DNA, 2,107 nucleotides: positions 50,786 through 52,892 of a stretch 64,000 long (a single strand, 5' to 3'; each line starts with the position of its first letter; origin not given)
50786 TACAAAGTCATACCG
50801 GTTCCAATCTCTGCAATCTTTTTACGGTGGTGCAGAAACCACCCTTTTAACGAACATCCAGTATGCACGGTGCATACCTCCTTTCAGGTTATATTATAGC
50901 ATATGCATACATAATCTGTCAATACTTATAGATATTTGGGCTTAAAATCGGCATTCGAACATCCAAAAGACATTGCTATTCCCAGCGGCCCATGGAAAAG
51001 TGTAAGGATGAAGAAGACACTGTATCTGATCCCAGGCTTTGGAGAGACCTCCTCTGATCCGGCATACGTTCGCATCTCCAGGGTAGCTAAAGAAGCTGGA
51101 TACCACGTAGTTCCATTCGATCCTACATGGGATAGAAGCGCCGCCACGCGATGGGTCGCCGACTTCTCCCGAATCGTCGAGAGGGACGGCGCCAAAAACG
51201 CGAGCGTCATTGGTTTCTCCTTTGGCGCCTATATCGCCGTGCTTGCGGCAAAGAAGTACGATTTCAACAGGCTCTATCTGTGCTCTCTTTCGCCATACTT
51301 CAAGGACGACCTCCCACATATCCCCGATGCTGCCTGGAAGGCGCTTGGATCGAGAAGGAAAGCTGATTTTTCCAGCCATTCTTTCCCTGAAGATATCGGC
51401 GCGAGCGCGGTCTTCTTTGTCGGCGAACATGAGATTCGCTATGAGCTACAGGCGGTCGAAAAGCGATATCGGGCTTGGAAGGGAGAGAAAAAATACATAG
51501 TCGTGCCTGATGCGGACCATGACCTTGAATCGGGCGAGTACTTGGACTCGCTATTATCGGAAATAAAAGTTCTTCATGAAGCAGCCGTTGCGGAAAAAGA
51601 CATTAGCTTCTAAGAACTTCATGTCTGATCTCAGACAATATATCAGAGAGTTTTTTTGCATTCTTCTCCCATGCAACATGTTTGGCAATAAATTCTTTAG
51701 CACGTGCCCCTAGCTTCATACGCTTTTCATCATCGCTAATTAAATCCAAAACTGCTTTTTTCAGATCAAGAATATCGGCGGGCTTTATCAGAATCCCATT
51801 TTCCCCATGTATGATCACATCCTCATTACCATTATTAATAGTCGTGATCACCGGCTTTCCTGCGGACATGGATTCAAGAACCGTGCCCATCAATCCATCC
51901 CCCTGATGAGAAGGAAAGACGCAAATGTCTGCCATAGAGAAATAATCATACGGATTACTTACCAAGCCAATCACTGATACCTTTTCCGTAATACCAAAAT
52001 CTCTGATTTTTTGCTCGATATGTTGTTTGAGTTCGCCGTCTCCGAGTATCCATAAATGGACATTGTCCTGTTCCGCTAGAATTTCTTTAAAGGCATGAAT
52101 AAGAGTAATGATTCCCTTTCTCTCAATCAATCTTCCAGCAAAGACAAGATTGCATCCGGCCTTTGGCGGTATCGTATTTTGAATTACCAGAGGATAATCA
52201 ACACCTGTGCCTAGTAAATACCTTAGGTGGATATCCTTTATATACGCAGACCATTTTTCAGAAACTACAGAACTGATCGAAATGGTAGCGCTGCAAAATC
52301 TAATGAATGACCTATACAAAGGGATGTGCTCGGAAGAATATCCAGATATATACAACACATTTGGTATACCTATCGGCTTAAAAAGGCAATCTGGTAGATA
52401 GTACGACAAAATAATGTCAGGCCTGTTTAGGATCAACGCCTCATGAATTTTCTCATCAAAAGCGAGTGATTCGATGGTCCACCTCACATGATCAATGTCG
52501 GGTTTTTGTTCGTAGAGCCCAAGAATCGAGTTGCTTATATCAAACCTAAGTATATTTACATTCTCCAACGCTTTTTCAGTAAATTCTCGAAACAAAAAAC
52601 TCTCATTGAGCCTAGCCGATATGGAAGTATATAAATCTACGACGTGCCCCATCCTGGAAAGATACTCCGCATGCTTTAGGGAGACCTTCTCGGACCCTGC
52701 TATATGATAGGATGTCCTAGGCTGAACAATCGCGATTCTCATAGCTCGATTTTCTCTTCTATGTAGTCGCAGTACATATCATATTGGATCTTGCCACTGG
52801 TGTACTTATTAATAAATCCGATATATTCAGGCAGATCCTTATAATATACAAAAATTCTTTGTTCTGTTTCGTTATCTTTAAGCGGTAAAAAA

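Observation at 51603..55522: Glycosylation cluster saturated with NUDIX domains, including a GT2-NUDIX fusion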

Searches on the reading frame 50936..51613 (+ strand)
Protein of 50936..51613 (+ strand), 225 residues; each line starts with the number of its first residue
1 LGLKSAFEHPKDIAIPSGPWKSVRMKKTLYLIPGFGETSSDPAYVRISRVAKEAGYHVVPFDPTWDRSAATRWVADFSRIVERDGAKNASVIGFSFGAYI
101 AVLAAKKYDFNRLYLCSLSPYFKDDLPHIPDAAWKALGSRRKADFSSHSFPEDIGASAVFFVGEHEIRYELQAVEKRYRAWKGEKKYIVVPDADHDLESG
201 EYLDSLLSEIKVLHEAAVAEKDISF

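Call 3: search_protein_families(library=pfam, proteins=[window:50936-51613:+], max_evalue=0.01)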
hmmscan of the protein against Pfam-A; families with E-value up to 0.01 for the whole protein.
window:50936-51613:+ (225 aa): 3 families
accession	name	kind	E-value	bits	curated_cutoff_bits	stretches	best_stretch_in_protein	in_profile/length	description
PF12697.13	Abhydrolase_6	-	5.1e-07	31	26.3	1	31-195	3-177/217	Alpha/beta hydrolase family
PF00561.26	Abhydrolase_1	-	0.0043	17.2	25.8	0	73-178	55-164/245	alpha/beta hydrolase fold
PF12146.15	Hydrolase_4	-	0.0059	16.4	27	0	71-128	56-117/239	Serine aminopeptidase, S33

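Call 6: search_protein_families(library=ncbifam, proteins=[window:50936-51613:+], max_evalue=0.01)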
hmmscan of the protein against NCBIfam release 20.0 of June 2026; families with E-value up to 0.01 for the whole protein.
window:50936-51613:+ (225 aa): 0 families

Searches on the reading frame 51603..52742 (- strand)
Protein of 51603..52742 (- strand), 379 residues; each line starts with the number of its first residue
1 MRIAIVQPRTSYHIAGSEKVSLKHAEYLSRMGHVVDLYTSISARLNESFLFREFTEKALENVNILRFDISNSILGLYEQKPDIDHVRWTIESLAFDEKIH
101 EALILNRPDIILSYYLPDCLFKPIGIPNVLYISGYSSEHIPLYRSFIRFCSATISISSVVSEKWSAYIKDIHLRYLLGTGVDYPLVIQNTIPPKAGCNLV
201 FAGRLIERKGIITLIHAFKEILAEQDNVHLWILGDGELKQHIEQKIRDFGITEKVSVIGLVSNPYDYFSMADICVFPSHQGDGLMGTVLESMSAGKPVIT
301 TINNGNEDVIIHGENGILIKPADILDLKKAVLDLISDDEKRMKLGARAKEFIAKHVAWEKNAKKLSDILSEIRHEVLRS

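Call 3: search_protein_families(library=pfam, proteins=[window:51603-52742:-], max_evalue=0.01)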
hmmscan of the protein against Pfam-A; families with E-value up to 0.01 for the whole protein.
window:51603-52742:- (379 aa): 4 families
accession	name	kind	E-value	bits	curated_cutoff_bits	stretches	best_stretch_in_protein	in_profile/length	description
PF00534.26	Glycos_transf_1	-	7.1e-35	120.5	26.4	1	199-350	18-171/172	Glycosyl transferases group 1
PF13692.12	Glyco_trans_1_4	-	3.1e-33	115.4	27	1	198-337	3-142/142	Glycosyl transferases group 1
PF13524.12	Glyco_trans_1_2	-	2.1e-05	25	25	1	268-365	44-142/144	Glycosyl transferase-like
PF20706.3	GT4-conflict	-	0.00055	19.5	26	1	187-369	188-372/385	Family 4 Glycosyltransferase in conflict systems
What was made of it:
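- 51603..52742 (-): GT4 (GT-B, retaining-type) glycosyltransferase, 379 aa, soluble. PF00534 E=7e-35 and PF13692 E=3e-33 (call 3).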

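Call 6: search_protein_families(library=ncbifam, proteins=[window:51603-52742:-], max_evalue=0.01)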
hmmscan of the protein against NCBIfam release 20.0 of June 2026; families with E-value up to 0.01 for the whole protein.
window:51603-52742:- (379 aa): 38 families (the best 25 are shown)
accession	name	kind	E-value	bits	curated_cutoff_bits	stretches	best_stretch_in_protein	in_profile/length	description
NF041876.1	EPS_EpsE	equivalog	2.4e-24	86.3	400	1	192-365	208-389/389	exopolysaccharide biosynthesis GT4 family glycosyltransferase EpsE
TIGR03088.1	stp2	hypoth_equivalog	2.5e-24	86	409.05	1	199-368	197-369/374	TIGR03088 family PEP-CTERM/XrtA system glycosyltransferase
TIGR03999.1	thiol_BshA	equivalog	2.1e-20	73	273.7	1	209-367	212-368/375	N-acetyl-alpha-D-glucosaminyl L-malate synthase BshA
TIGR04157.1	glyco_rSAM_CFB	subfamily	1.3e-19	70.4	400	1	199-365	230-402/406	TIGR04157 family glycosyltransferase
TIGR04063.1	stp3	hypoth_equivalog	2.5e-19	69.5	442.05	1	199-371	216-394/397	TIGR04063 family PEP-CTERM/XrtA system glycosyltransferase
NF047684.1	TeichurnBiosyTuaC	equivalog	2.2e-18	66.4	550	1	198-371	221-388/391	teichuronic acid biosynthesis protein TuaC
NF038229.1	Glyco4_Geo_Pelo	equivalog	7.2e-18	64.7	400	1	209-372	174-336/338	GPMC system family 4 glycosyltransferase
NF012028.0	PRK15484.1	subfamily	1.6e-17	63.7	618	1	199-370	196-376/380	lipopolysaccharide N-acetylglucosaminyltransferase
NF050063.1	ProtGlycPglJ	equivalog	2.7e-17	63.1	500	1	201-353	199-352/363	N-acetylgalactosamine-N,N'-diacetylbacillosaminyl-diphospho-undecaprenol 4-alpha-N-acetylgalactosaminyltransferase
NF047880.1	glyco_SdgA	exception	6.8e-17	61.2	800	1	198-355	317-474/488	serine-aspartate repeat adhesin O-glycosyltransferase SdgA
NF050056.1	ProtGlycPglH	equivalog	2.1e-14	53.4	600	1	119-353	100-335/354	GalNAc-alpha-(1->4)-GalNAc-alpha-(1->3)-diNAcBac-PP-undecaprenol alpha-1,4-N-acetyl-D-galactosaminyltransferase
NF007396.0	PRK09922.1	equivalog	5.1e-14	51.9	385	1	196-341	182-330/361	lipopolysaccharide 1,6-galactosyltransferase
NF038295.1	EPS_HpsP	equivalog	2.6e-13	49.7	550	1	197-371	208-386/388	hormogonium polysaccharide biosynthesis glycosyltransferase HpsP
NF046085.1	XrtY_assoc_Gly1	equivalog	2.6e-13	49.6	400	1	196-372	209-384/387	XrtY-associated glycosyltransferase XYAG1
TIGR03449.1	mycothiol_MshA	equivalog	3.1e-13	49.4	462.5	1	199-371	223-402/406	D-inositol-3-phosphate glycosyltransferase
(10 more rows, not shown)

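Call 26: search_solved_structures(query=window:51603-52742:-, max_evalue=1e-8, show_alignments=0)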
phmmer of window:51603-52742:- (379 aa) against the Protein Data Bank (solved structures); distinct sequences matched with E-value up to 1e-8: 13.
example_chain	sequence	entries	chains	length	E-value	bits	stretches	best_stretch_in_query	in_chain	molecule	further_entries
8qoy_A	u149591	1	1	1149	1.1e-15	60.9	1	196-317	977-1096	TagF-like capsule polymerase Cps3D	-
7qnt_AAA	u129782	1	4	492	2.1e-14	56.7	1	202-354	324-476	TarM(Se)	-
7qd7_AAA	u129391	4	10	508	2.3e-14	56.7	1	202-354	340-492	TarM(Se)_G117R | TarM(Se)_G117R-4RboP | TarM(Se)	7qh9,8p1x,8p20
6kih_A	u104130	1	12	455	3.3e-14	56.1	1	199-368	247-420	Tll1590 protein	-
2jjm_A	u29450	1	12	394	3.8e-13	52.6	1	209-367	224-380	GLYCOSYL TRANSFERASE, GROUP 1 FAMILY PROTEIN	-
3mbo_A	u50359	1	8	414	4.6e-13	52.4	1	209-367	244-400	Glycosyltransferase, group 1 family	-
3okc_A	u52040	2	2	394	2.6e-11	46.6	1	197-370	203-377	GDP-mannose-dependent alpha-(1-6)-phosphatidylinositol monomannoside mannosyltransferase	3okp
3oka_A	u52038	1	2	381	3.4e-11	46.2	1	197-370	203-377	GDP-mannose-dependent alpha-(1-6)-phosphatidylinositol monomannoside mannosyltransferase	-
6eji_A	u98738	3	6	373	1e-10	44.6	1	101-350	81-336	WlaC protein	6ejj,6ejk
4x7m_A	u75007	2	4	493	3.1e-10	43.1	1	203-360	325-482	TarM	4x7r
4x6l_A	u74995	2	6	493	3.1e-10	43.1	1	203-360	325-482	TarM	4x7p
4wac_A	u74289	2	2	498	3.1e-10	43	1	203-360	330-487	Glycosyl transferase, group 1 family protein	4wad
5i45_A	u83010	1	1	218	4.9e-09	39.1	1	191-362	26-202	Glycosyl transferases group 1 family protein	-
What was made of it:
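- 51603..52742 (-): Best PDB sequence hits are the Cps3D GT4 domain, TarM, SPS Tll1590 and BshA-like proteins, all generic (call 26).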

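Call 76: search_protein_families(library=padloc, proteins=[window:51603-52742:-], max_evalue=0.01)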
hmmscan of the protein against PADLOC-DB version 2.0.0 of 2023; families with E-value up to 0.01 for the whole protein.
window:51603-52742:- (379 aa): 0 families
